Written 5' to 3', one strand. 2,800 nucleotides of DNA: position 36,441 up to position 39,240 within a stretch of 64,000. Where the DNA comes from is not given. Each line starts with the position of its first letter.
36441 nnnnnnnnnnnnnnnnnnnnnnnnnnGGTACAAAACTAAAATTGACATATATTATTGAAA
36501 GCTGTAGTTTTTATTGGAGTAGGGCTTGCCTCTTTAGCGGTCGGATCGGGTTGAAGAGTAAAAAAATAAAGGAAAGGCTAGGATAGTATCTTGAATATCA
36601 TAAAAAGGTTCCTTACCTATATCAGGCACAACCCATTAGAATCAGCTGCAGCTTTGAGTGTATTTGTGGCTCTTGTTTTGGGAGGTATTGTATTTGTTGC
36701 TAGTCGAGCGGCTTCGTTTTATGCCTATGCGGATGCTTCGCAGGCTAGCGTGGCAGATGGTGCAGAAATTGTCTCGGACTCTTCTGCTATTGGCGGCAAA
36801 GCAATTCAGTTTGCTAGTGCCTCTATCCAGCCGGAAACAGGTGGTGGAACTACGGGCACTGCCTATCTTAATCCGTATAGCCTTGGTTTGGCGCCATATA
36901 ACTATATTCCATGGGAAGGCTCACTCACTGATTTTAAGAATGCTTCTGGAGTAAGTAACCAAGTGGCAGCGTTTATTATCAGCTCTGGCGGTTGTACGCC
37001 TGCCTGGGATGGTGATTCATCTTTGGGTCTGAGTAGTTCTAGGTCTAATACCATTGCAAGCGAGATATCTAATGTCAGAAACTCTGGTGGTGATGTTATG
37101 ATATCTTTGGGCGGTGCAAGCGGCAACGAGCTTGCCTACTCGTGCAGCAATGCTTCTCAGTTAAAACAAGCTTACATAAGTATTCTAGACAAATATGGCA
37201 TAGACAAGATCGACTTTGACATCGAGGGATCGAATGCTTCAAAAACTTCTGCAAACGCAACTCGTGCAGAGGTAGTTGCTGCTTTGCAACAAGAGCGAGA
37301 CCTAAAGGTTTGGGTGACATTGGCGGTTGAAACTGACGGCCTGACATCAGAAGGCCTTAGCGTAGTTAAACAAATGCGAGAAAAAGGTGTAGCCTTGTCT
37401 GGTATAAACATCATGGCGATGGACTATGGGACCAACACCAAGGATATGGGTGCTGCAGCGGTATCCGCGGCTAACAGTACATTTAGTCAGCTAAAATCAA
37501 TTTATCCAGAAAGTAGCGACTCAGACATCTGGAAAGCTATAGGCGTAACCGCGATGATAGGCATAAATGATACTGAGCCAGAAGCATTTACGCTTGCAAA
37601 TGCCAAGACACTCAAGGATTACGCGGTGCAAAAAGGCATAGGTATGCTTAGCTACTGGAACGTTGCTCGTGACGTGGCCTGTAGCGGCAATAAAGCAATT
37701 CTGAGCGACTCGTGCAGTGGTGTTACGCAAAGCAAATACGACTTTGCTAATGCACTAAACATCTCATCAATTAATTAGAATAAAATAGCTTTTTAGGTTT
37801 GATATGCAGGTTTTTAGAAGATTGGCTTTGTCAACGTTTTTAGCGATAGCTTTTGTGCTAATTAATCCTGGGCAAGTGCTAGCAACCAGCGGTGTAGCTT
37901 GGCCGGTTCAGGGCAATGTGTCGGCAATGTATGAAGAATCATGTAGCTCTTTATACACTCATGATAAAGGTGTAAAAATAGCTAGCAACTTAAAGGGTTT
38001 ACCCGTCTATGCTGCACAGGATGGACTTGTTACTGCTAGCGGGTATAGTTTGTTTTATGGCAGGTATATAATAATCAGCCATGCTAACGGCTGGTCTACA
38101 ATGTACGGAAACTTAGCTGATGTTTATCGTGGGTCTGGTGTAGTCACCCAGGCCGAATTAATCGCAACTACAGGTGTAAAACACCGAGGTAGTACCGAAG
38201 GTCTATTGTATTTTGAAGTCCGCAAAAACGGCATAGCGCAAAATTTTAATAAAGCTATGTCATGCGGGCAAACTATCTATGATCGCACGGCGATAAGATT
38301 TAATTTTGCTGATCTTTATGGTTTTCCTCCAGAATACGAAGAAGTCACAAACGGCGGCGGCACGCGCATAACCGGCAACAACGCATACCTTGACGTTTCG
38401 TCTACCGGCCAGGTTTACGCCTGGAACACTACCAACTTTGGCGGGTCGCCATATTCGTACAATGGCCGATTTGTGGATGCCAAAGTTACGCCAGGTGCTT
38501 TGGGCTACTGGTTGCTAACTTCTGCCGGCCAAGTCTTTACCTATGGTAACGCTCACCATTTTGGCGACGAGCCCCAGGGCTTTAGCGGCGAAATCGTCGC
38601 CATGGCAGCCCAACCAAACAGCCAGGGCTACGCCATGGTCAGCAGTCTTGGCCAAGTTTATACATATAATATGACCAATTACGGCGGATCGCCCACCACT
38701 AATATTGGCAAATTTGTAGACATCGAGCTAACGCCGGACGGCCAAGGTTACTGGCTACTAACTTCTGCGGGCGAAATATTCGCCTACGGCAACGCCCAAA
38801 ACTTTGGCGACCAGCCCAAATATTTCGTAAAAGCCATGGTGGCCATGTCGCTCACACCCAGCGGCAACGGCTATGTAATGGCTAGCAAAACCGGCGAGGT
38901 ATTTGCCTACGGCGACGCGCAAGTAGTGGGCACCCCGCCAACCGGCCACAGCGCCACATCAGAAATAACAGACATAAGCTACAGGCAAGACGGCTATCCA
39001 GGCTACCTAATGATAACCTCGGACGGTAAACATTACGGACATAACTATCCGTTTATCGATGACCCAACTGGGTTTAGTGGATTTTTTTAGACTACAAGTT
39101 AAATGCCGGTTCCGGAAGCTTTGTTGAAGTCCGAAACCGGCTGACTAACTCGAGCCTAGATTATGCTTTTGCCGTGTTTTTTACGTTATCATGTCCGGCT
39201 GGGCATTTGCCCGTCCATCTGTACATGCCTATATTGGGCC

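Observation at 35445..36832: GH46 and GH18 genes share an identical 283-bp 5' module (RBS, TTG start, 78 codons)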

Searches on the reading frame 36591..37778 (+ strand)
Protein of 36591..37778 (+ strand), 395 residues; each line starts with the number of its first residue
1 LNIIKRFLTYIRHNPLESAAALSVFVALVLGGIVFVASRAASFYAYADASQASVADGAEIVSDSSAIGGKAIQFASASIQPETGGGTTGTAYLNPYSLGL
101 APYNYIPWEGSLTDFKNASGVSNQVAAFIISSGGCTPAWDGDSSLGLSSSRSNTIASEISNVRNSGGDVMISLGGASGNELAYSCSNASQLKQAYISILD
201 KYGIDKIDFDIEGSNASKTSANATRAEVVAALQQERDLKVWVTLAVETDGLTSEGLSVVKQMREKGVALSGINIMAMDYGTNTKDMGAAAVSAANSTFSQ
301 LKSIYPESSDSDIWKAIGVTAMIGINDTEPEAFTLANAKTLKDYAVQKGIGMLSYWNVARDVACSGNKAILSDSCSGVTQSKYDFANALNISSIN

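Call 5: search_protein_families(library=pfam, proteins=[window:36591-37778:+], max_evalue=0.01)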
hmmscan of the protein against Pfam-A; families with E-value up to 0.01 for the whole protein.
window:36591-37778:+ (395 aa): 1 family
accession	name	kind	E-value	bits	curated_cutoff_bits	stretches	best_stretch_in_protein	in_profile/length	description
PF00704.34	Glyco_hydro_18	-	4.4e-11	43.4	29.6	1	115-362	17-261/317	Glycosyl hydrolases family 18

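Call 7: find_encoding_contigs(protein=window:36591-37778:+, flank=6000, max_places=8)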
Protein window:36591-37778:+ (395 aa): no gene with exactly this product is on record in the collection.

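Call 18: find_homologous_proteins(query=window:36591-37778:+, max_evalue=0.00001)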
Query window:36591-37778:+ (395 aa): 76 proteins with E <= 0.00001 among 8000 candidates.
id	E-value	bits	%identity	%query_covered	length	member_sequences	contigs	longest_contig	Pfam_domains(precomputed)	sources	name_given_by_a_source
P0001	4.8e-230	781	100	94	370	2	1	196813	PF00704.35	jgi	jgi:chitinase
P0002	1.1e-204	697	82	99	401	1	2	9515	PF00704.35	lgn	-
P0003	2.7e-187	640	74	100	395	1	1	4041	PF00704.35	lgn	-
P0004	6.2e-184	629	74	99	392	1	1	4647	PF00704.35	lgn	-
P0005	1.5e-137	477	57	98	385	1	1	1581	-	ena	-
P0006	1.4e-126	441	57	88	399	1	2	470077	-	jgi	jgi:hypothetical protein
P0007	1.6e-118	414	53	95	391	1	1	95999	PF00704.35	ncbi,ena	-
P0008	9.8e-118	411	52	93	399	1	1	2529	PF00704.35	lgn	-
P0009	8.6e-114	398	58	76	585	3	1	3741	PF13313.12,PF00704.35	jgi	jgi:hypothetical protein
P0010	1.8e-111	391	63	72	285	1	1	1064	-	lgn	-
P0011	1.9e-106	374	57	79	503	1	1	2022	PF00704.35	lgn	-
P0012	4.8e-106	373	57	80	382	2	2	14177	PF00704.35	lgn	-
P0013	7.0e-105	369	54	76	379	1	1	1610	PF00704.35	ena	-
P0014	3.1e-93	331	51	76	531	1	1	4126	PF00704.35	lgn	-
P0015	6.8e-87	310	49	77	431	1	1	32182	PF00404.25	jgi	jgi:hypothetical protein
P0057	1.7e-43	167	36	83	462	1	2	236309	PF16990.12,PF03422.22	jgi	jgi:chitinase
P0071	6.4e-38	149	35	67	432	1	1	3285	PF16990.12,PF03422.22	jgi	jgi:hypothetical protein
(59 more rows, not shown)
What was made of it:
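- On Glycoside hydrolase family 18 (chitinase-type): Homologs are annotated as chitinase (call 18).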

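Call 20: find_encoding_contigs(protein=P0002, flank=8000, max_places=4)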
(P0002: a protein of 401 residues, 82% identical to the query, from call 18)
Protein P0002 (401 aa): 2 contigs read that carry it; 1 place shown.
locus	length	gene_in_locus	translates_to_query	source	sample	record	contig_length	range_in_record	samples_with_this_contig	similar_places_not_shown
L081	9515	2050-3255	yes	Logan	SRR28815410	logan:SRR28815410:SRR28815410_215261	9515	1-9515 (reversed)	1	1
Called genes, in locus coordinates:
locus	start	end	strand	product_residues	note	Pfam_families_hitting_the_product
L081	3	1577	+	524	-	?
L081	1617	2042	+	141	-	PF13473:Cupredoxin_1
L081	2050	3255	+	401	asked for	PF00704:Glyco_hydro_18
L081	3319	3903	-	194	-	-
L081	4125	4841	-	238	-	-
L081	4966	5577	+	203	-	PF05711:TylF, PF13578:Methyltransf_24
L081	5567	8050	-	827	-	PF00690:Cation_ATPase_N, PF00122:E1-E2_ATPase, PF00702:Hydrolase, PF13246:Cation_ATPase, PF00689:Cation_ATPase_C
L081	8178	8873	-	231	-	-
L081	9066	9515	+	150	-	?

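Call 21: find_encoding_contigs(protein=P0003, flank=8000, max_places=4)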
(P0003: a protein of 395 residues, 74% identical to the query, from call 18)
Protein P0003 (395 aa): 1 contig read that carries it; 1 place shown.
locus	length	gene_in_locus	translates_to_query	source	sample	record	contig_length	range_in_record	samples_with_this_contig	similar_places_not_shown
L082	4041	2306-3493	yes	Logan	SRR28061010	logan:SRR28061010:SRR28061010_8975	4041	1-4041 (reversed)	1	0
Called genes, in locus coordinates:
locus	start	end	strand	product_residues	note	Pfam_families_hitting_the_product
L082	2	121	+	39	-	?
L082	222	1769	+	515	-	PF17957:Big_7, PF00041:fn3 (faint), PF13620:CarboxypepD_reg, PF13715:CarbopepD_reg_2 (weak)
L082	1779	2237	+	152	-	PF13473:Cupredoxin_1 (faint), PF00127:Copper-bind (weak)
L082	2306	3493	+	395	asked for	PF00704:Glyco_hydro_18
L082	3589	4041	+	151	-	?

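Call 22: find_encoding_contigs(protein=P0004, flank=8000, max_places=4)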
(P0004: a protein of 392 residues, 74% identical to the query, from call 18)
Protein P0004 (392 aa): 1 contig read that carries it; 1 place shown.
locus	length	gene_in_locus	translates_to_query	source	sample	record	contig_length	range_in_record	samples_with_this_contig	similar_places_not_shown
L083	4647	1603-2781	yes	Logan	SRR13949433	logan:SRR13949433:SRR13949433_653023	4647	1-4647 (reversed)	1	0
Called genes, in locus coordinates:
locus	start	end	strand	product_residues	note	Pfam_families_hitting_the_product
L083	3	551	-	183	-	?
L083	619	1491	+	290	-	PF01988:VIT1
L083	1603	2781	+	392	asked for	PF00704:Glyco_hydro_18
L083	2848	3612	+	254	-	-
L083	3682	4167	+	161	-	-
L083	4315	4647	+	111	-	?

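Call 23: find_encoding_contigs(protein=P0001, flank=4000, max_places=4)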
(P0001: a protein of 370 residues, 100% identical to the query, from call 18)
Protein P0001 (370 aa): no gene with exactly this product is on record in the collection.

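Call 47: search_protein_families(library=ncbifam, proteins=[window:36591-37778:+], max_evalue=1)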
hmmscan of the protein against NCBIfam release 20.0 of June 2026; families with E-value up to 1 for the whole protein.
window:36591-37778:+ (395 aa): 0 families

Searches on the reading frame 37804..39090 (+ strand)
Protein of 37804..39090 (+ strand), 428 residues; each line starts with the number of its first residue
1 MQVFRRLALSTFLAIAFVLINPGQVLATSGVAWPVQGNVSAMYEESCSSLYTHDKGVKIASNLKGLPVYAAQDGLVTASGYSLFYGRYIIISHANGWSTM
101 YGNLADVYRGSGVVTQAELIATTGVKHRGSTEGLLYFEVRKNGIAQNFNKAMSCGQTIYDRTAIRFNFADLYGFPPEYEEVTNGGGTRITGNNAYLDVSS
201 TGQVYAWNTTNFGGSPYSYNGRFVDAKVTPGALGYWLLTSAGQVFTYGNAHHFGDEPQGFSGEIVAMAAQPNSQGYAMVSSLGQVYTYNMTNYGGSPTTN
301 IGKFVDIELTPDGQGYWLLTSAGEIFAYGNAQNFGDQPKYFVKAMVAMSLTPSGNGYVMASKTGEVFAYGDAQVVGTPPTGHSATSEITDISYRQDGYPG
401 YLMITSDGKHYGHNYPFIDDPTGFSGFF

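Call 5: search_protein_families(library=pfam, proteins=[window:37804-39090:+], max_evalue=0.01)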
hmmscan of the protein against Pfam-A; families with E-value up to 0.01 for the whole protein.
window:37804-39090:+ (428 aa): 1 family
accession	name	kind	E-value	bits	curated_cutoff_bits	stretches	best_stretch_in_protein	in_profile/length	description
PF01551.29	Peptidase_M23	-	9e-17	61.5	28.7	1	54-147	3-95/96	Peptidase family M23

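Call 47: search_protein_families(library=ncbifam, proteins=[window:37804-39090:+], max_evalue=1)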
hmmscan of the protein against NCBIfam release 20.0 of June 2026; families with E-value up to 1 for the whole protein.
window:37804-39090:+ (428 aa): 13 families
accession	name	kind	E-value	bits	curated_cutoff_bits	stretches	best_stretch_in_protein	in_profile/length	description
NF052336.1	PdgHdaseHSB100310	equivalog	6.5e-16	58.6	500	1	20-173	24-173/316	peptidoglycan hydrolase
NF053738.1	S2SprSpoIIQBc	equivalog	1.8e-10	40.8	250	1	50-150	118-221/232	stage II sporulation protein SpoIIQ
NF050804.1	CellDivDipMCaul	equivalog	1.1e-08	34.4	900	1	31-142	507-616/634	cell division endopeptidase DipM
NF041208.1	celldiv_DipM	equivalog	1.9e-08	34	740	1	29-150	296-415/419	cell division endopeptidase DipM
NF053824.1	PdgNdpepShyC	equivalog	4.7e-08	32.4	700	1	65-147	306-388/429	peptidoglycan DD-endopeptidase ShyC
NF008644.1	PRK11637.1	equivalog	9.3e-08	31.4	270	1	31-147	264-378/385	murein hydrolase activator EnvC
NF040883.1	amid_act_ActS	equivalog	1.3e-07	31.1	375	1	32-143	118-224/242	amidase activator ActS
NF047755.1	LIC_10271_M23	exception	8.6e-06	25.6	180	1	51-113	114-175/207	LIC_10271 family cell wall hydrolase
NF008652.0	PRK11649.1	equivalog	2.5e-05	23.2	341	1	54-147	313-405/439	murein DD-endopeptidase MepM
NF047657.1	CellWlHdaseLepto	equivalog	0.0014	18.1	400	1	82-121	155-194/221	hypothetical protein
NF053825.1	PdgNdpepShyA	equivalog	0.0031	16.3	700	1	64-142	305-383/425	peptidoglycan DD-endopeptidase ShyA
NF052530.1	Heli_ShapePgp3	exception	0.0038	16.4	300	1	65-143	177-255/270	peptidoglycan metallopeptidase Pgp3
NF052529.1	PG_M23_Pgp6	exception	0.0061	15.3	600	1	55-125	336-406/452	peptidoglycan metallopeptidase Pgp6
